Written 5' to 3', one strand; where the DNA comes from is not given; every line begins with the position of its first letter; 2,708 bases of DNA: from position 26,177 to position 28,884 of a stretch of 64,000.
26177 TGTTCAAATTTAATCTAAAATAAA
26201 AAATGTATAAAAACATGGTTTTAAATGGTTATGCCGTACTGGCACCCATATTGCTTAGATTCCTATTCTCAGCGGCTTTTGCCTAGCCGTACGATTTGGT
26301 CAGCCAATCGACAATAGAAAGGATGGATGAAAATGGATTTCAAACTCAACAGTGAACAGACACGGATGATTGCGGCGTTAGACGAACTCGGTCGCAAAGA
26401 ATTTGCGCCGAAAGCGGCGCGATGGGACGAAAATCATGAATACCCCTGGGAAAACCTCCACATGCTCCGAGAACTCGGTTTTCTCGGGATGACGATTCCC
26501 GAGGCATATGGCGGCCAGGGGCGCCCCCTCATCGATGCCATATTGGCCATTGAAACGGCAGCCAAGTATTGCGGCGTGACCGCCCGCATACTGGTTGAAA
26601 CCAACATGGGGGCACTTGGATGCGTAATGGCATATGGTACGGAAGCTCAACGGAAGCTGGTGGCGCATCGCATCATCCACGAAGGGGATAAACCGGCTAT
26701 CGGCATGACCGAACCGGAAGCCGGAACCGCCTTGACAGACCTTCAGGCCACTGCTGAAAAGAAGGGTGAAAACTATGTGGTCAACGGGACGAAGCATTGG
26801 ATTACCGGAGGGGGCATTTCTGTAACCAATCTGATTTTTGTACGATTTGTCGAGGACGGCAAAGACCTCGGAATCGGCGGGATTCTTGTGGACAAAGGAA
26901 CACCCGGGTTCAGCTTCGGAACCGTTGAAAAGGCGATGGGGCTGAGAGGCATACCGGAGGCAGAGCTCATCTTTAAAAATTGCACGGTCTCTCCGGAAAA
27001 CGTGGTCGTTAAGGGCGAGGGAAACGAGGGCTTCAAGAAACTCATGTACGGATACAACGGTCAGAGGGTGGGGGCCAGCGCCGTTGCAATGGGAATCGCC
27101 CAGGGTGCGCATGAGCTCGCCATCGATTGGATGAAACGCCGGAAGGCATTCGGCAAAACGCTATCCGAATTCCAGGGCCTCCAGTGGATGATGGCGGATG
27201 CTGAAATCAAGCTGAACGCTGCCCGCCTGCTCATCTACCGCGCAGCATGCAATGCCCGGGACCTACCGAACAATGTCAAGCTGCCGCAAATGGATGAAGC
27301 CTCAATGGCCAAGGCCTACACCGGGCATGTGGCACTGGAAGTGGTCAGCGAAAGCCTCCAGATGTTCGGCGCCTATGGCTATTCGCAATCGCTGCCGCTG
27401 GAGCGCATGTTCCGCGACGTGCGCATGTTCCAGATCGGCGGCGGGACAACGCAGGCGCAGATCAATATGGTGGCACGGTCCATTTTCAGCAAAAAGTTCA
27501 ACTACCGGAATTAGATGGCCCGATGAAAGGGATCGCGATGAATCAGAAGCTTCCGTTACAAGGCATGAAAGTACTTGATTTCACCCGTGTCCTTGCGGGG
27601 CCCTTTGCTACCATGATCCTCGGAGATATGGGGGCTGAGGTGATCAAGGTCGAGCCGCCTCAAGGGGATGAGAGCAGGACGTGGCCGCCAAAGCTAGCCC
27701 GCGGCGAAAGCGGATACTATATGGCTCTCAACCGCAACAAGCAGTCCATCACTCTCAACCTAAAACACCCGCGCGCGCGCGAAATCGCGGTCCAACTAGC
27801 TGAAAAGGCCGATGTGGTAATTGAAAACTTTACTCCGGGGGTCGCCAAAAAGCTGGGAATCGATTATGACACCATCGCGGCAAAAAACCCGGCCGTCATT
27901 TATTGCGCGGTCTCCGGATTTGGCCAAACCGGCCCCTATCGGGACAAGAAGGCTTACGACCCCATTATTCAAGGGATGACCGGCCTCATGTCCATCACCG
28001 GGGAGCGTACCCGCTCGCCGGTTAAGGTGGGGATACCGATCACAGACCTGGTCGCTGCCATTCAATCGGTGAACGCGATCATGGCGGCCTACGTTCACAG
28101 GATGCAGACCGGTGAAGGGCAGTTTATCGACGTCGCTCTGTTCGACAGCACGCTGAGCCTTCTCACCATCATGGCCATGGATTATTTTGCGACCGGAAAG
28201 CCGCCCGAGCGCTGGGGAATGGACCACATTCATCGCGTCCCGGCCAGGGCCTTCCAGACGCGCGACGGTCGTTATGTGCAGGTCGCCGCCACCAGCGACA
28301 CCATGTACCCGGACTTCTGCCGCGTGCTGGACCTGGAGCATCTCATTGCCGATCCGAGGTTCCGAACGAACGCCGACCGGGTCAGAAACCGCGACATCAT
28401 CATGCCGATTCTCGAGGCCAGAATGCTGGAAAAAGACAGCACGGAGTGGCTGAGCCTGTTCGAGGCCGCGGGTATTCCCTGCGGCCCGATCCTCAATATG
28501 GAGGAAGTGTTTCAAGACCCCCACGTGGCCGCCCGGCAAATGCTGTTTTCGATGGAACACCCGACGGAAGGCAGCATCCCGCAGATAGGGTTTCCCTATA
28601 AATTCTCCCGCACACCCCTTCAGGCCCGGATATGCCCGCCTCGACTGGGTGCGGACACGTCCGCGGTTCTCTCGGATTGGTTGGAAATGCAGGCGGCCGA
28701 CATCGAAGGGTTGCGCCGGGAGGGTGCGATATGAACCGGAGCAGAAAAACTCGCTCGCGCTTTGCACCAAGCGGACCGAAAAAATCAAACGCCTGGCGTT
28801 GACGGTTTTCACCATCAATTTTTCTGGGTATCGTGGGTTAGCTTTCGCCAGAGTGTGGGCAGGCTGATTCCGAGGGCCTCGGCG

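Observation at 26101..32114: Sigma-54/PrpR-type controlled pair: ACAD-fold protein with no catalytic glutamate plus a class III CoA-transferase (candidate desulfinase-type or other non-redox acyl-CoA chemistry)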

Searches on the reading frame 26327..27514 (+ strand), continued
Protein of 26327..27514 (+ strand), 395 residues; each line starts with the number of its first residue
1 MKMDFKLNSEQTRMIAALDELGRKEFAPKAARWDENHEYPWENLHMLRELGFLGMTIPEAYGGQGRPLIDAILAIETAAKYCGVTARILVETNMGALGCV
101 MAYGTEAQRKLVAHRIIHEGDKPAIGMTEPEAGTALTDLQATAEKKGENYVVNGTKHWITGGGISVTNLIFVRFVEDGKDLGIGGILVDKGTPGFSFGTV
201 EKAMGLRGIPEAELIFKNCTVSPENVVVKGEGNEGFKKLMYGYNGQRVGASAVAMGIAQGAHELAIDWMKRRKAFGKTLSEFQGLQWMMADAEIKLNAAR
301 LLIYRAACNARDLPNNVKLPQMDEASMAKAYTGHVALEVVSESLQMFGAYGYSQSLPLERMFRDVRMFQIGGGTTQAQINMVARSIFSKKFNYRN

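Call 87: fold_search(model_id=the predicted structure, library=pdb)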
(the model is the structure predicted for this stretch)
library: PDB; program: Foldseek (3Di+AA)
matches with E <= 10: 604; with E <= 0.001: 374
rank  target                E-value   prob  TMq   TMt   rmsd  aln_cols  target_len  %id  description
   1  5af7_B                2.4e-32  1.00  0.88  0.88   3.6       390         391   42  3-Sulfinopropionyl-coenzyme A (3SP-CoA) desulfinase from Advenella mimigardefordensis DPN7T: crystal structure and fun (released 2015-06-03)
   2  5ahs_A                5.3e-32  1.00  0.88  0.88   3.6       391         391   42  3-Sulfinopropionyl-Coenzyme A (3SP-CoA) desulfinase from Advenella mimgardefordensis DPN7T: holo crystal structure wit (released 2015-06-03)
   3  5af7_A                1.0e-31  1.00  0.87  0.88   3.6       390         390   42  3-Sulfinopropionyl-coenzyme A (3SP-CoA) desulfinase from Advenella mimigardefordensis DPN7T: crystal structure and fun (released 2015-06-03)
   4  4l1f_A                3.1e-25  1.00  0.85  0.88   4.0       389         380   36  Electron transferring flavoprotein of Acidaminococcus fermentans: Towards a mechanism of flavin-based electron bifurca (released 2014-01-15)
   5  3pfd_D                5.3e-25  1.00  0.81  0.86   3.8       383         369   33  Crystal structure of an Acyl-CoA dehydrogenase from Mycobacterium thermoresistibile bound to reduced flavin adenine di (released 2010-11-10)
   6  3mdd_A                5.5e-25  1.00  0.85  0.86   4.0       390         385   33  CRYSTAL STRUCTURES OF MEDIUM CHAIN ACYL-COA DEHYDROGENASE FROM PIG LIVER MITOCHONDRIA WITH AND WITHOUT SUBSTRATE (released 1994-09-30)
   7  3pfd_A                7.3e-25  1.00  0.81  0.86   3.7       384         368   33  Crystal structure of an Acyl-CoA dehydrogenase from Mycobacterium thermoresistibile bound to reduced flavin adenine di (released 2010-11-10)
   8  3pfd_C                8.9e-25  1.00  0.80  0.85   3.7       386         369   33  Crystal structure of an Acyl-CoA dehydrogenase from Mycobacterium thermoresistibile bound to reduced flavin adenine di (released 2010-11-10)
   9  2jif_A                9.8e-25  1.00  0.84  0.86   3.6       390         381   29  Structure of human short-branched chain acyl-CoA dehydrogenase (ACADSB) (released 2007-04-03)
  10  1ukw_A                1.1e-24  1.00  0.82  0.85   4.2       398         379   32  Crystal structure of medium-chain acyl-CoA dehydrogenase from Thermus thermophilus HB8 (released 2004-11-09)
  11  8i4p                  1.5e-24  1.00  0.84  0.86   3.7       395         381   31  crystal structure of Acyl-CoA dehydrogenase from Thermobifida fusca (released 2024-01-24)
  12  1udy_B                1.5e-24  1.00  0.83  0.85   4.2       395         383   34  Medium-Chain Acyl-CoA Dehydrogenase with 3-Thiaoctanoyl-CoA (released 2003-12-09)
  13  8sgs_A                1.6e-24  1.00  0.85  0.88   3.8       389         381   30  human liver mitochondrial Short-chain specific acyl-CoA dehydrogenase (released 2024-02-21)
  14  7w0j_F                1.9e-24  1.00  0.84  0.86   3.6       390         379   32  Acyl-CoA dehydrogenase, Tfu_1647 (released 2022-11-23)
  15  5ol2_C                2.2e-24  1.00  0.85  0.88   3.9       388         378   36  The electron transferring flavoprotein/butyryl-CoA dehydrogenase complex from Clostridium difficile (released 2017-11-29)
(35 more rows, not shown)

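Call 89: search_protein_families(library=ncbifam, proteins=[L002:11274-12467:+, L004:6748-7944:+], max_evalue=1e-30)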
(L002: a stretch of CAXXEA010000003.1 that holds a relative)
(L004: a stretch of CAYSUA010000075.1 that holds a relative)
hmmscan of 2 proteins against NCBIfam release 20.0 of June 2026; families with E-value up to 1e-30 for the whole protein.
L002:11274-12467:+ (398 aa): 6 families
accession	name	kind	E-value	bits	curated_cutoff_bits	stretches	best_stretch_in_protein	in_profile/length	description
NF052585.1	SucGlutTfsCaiB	equivalog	2.8e-104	348.9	750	1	4-380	5-387/394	succinate--glutarate CoA-transferase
NF041294.1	Scnl_mescCoAtase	equivalog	7.9e-86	288.6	700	1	7-378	4-380/381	succinyl-CoA:mesaconate CoA-transferase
NF008511.0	PRK11430.1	equivalog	5.1e-82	276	522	1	3-338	6-340/381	CoA:oxalate CoA-transferase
NF003809.0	PRK05398.1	subfamily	7.9e-82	275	442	1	7-209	5-208/416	formyl-CoA transferase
TIGR03253.1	oxalate_frc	equivalog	2.4e-79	267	504.2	1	7-211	4-209/416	formyl-CoA transferase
NF002914.1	PRK03525.1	equivalog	2.1e-32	112.5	413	1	10-397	13-396/400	L-carnitine CoA-transferase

L004:6748-7944:+ (399 aa): 6 families
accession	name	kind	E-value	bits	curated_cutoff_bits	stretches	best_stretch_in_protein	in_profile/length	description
NF003809.0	PRK05398.1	subfamily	4.4e-64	216.6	442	1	1-207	5-205/416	formyl-CoA transferase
TIGR03253.1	oxalate_frc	equivalog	2.1e-62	211.2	504.2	1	1-207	4-204/416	formyl-CoA transferase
NF052585.1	SucGlutTfsCaiB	equivalog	1.4e-55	188.5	750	1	1-384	8-389/394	succinate--glutarate CoA-transferase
NF008511.0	PRK11430.1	equivalog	1.2e-46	159.6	522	1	2-383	11-379/381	CoA:oxalate CoA-transferase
NF041294.1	Scnl_mescCoAtase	equivalog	1.1e-45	156.5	700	1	1-380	4-380/381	succinyl-CoA:mesaconate CoA-transferase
NF002914.1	PRK03525.1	equivalog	1.3e-34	119.9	413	1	1-399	10-397/400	L-carnitine CoA-transferase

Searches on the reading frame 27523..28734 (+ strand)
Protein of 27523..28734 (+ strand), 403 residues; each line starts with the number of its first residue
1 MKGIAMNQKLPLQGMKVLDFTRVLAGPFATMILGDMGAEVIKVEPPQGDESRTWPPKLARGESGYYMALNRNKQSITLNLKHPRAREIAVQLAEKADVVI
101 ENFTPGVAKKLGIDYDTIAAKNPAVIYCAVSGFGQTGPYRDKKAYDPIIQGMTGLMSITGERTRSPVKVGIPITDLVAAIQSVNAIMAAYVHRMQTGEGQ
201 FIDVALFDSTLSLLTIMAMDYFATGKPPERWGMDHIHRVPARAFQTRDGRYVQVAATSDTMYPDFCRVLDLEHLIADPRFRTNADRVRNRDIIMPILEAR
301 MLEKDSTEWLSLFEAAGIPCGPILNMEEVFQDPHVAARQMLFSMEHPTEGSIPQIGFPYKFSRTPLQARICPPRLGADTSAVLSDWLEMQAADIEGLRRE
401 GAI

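Call 3: search_protein_families(library=pfam, proteins=[window:27523-28734:+])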
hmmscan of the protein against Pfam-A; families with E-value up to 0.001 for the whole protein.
window:27523-28734:+ (403 aa): 1 family
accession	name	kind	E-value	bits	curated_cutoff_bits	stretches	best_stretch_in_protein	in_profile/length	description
PF02515.22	CoA_transf_3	-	4.3e-134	447.7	23.3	1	12-379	1-366/366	CoA-transferase family III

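Call 4: search_protein_families(library=ncbifam, proteins=[window:27523-28734:+])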
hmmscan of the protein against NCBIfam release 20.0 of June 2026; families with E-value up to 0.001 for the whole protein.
window:27523-28734:+ (403 aa): 7 families
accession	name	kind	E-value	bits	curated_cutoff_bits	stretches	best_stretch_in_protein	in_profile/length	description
NF052585.1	SucGlutTfsCaiB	equivalog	1.2e-107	359.9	750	1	7-387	3-389/394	succinate--glutarate CoA-transferase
NF008511.0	PRK11430.1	equivalog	2.3e-87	293.6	522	1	7-343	5-340/381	CoA:oxalate CoA-transferase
NF041294.1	Scnl_mescCoAtase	equivalog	7.7e-85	285.3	700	1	12-382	4-379/381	succinyl-CoA:mesaconate CoA-transferase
NF003809.0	PRK05398.1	subfamily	5.6e-78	262.4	442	2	10-217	3-211/416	formyl-CoA transferase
TIGR03253.1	oxalate_frc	equivalog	3.7e-75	253.2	504.2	2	11-218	3-211/416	formyl-CoA transferase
NF002914.1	PRK03525.1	equivalog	2.7e-38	131.9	413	1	11-402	9-396/400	L-carnitine CoA-transferase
TIGR04253.1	mesacon_CoA_iso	equivalog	3.1e-32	112.1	725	1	12-400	3-397/403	2-methylfumaryl-CoA isomerase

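Call 30: search_solved_structures(query=window:27523-28731:+, max_evalue=1e-20)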
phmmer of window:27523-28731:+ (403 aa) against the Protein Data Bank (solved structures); distinct sequences matched with E-value up to 1e-20: 35.
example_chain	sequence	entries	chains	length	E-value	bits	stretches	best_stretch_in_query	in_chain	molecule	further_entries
9br6_A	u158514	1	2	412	1.5e-101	343.7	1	6-390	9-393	Succinate--hydroxymethylglutarate CoA-transferase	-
9br7_A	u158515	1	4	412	5.3e-101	341.9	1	6-390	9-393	Succinate--hydroxymethylglutarate CoA-transferase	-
10uh_A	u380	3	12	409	5.8e-87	295.7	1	8-395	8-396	Formyl-coenzyme a transferase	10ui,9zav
4ed9_A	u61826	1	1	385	4.8e-85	289.4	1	7-382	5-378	CAIB/BAIF family protein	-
4hl6_A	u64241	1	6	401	6.9e-79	269.1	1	8-343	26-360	Uncharacterized protein YfdE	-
2vjo_A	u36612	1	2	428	1.4e-49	172.7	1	10-220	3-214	FORMYL-COENZYME A TRANSFERASE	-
1p5h_A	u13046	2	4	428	1.4e-49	172.7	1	10-220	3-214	Formyl-coenzyme A transferase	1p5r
2vjk_A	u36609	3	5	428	1.9e-49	172.3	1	10-220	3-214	FORMYL-COENZYME A TRANSFERASE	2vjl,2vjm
2vjn_A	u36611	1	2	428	1.9e-49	172.2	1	10-220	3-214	FORMYL-COENZYME A TRANSFERASE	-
1t4c_A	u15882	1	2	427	2.2e-49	172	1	11-220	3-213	Formyl-CoA:oxalate CoA-transferase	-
1vgr_A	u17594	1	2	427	8e-49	170.2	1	11-220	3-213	Formyl-coenzyme A transferase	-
1t3z_A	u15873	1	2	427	1.5e-48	169.3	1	11-220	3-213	Formyl-coenzyme A transferase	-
2vjm_B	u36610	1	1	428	1.8e-48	169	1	10-220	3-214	FORMYL-COENZYME A TRANSFERASE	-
1vgq_A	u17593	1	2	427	2.7e-48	168.4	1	11-220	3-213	Formyl-coenzyme A transferase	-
2vjp_A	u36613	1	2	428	4.5e-48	167.7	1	10-220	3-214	FORMYL-COENZYME A TRANSFERASE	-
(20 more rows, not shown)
